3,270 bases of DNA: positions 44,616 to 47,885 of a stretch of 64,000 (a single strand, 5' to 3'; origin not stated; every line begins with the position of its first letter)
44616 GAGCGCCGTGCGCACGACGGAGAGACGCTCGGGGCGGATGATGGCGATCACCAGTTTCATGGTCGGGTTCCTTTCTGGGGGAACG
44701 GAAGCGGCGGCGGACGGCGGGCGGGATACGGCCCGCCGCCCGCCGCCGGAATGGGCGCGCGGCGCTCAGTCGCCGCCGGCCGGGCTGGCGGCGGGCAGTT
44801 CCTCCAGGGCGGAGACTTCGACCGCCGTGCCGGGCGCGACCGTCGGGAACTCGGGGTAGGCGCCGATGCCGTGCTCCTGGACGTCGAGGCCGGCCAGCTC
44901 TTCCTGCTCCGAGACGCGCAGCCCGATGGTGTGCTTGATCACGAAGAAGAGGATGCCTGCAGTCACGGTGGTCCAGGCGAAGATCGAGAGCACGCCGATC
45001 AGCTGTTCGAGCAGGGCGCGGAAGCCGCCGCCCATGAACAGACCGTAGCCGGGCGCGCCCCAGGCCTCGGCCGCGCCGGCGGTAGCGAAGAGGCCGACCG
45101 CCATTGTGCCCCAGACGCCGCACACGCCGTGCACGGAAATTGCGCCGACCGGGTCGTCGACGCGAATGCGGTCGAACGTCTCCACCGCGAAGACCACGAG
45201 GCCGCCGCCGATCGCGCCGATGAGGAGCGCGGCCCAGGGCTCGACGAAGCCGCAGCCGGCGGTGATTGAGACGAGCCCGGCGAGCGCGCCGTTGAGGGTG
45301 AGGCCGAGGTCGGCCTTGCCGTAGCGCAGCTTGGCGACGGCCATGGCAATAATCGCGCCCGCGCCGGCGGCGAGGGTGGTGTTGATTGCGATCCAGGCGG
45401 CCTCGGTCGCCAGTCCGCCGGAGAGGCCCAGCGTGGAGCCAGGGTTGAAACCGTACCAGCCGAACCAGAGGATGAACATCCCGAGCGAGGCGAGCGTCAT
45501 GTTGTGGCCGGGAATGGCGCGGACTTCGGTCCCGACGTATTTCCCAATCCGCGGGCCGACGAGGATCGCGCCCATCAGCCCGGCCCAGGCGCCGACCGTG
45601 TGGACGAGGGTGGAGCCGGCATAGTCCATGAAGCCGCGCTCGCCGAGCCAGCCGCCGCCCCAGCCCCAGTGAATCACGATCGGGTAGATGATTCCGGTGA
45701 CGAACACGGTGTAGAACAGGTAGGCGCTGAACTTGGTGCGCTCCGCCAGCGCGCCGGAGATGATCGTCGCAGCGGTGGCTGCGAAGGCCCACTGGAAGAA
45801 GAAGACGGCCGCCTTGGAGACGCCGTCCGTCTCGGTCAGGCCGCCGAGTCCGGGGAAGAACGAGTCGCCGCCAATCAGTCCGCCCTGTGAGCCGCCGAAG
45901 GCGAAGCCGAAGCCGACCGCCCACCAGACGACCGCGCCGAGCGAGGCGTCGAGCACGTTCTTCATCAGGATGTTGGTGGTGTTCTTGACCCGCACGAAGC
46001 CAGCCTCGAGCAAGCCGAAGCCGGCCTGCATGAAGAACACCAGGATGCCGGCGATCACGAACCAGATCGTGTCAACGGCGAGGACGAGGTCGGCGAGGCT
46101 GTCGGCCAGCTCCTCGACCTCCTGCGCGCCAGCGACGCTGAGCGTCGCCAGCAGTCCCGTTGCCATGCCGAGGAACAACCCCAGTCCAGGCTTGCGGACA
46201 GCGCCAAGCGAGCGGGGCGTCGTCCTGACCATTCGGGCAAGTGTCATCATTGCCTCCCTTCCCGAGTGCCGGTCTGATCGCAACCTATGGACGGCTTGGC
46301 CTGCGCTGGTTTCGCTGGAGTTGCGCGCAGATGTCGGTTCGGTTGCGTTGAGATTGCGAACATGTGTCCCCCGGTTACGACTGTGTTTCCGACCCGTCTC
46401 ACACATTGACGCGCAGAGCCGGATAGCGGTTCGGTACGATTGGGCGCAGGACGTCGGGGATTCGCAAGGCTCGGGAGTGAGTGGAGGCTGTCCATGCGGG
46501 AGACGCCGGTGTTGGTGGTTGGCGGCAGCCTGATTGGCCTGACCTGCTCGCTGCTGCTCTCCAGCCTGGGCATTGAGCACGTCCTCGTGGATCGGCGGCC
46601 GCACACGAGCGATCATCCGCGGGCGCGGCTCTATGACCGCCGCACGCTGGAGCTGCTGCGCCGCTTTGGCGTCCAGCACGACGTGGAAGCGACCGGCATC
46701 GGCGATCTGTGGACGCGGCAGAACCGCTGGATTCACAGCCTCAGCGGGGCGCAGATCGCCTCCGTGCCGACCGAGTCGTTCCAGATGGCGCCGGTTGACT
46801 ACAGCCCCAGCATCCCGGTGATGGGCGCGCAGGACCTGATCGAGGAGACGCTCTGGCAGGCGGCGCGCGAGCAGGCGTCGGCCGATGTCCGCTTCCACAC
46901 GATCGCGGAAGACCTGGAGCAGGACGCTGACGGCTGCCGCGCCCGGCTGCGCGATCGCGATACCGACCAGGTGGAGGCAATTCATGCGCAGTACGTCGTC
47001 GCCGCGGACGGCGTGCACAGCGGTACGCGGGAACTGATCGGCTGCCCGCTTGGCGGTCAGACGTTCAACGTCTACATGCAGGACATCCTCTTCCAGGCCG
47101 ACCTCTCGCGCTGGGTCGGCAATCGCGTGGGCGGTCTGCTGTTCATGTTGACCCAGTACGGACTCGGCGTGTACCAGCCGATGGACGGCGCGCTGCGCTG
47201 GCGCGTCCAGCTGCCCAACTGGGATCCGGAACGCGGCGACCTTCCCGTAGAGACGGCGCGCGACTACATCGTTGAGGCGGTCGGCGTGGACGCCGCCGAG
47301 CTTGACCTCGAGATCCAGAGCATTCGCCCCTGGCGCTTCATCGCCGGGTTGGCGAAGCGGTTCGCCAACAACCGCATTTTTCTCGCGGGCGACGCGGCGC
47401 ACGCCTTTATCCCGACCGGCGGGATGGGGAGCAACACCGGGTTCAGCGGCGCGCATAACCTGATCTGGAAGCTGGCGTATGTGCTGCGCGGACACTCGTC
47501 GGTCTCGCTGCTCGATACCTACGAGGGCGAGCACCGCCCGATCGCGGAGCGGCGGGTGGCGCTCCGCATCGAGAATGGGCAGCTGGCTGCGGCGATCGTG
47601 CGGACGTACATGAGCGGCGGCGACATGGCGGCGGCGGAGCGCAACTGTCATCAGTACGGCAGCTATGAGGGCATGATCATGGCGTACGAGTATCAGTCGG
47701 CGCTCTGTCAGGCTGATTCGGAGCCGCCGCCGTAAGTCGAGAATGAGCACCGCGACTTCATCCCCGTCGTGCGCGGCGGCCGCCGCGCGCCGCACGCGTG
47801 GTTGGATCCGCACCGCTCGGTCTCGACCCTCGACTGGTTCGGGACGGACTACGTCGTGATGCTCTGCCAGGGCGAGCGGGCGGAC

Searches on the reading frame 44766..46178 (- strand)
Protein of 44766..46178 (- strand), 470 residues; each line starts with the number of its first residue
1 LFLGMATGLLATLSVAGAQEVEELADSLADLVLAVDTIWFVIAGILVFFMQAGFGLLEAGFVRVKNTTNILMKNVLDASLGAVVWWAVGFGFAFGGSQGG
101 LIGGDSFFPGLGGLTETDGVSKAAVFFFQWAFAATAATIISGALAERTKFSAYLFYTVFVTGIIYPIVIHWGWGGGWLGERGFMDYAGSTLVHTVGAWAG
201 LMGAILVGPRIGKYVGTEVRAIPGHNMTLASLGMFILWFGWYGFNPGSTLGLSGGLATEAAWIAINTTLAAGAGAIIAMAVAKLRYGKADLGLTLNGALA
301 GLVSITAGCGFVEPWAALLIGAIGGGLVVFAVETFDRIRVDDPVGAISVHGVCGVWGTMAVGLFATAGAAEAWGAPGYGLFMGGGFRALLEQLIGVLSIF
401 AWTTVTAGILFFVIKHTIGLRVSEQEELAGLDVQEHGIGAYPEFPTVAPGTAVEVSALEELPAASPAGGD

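Call 56: search_protein_families(library=pfam, proteins=[window:44766-46178:-], max_evalue=0.00001)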
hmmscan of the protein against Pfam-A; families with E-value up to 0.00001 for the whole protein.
window:44766-46178:- (470 aa): 1 family
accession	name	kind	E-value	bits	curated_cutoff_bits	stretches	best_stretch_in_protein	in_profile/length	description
PF00909.26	Ammonium_transp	-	2.3e-126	422.2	23.2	1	38-441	1-399/399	Ammonium Transporter Family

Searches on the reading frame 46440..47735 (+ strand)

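Call 56: search_protein_families(library=pfam, proteins=[window:46440-47735:+], max_evalue=0.00001)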
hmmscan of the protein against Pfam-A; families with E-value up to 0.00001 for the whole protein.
window:46440-47735:+ (431 aa): 2 families
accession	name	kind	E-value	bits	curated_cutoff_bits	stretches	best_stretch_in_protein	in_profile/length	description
PF01494.25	FAD_binding_3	-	1e-75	255.6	22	1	21-373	1-346/349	FAD binding domain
PF07992.20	Pyr_redox_2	-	3.2e-06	27.2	26.1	0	15-78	136-198/291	Pyridine nucleotide-disulphide oxidoreductase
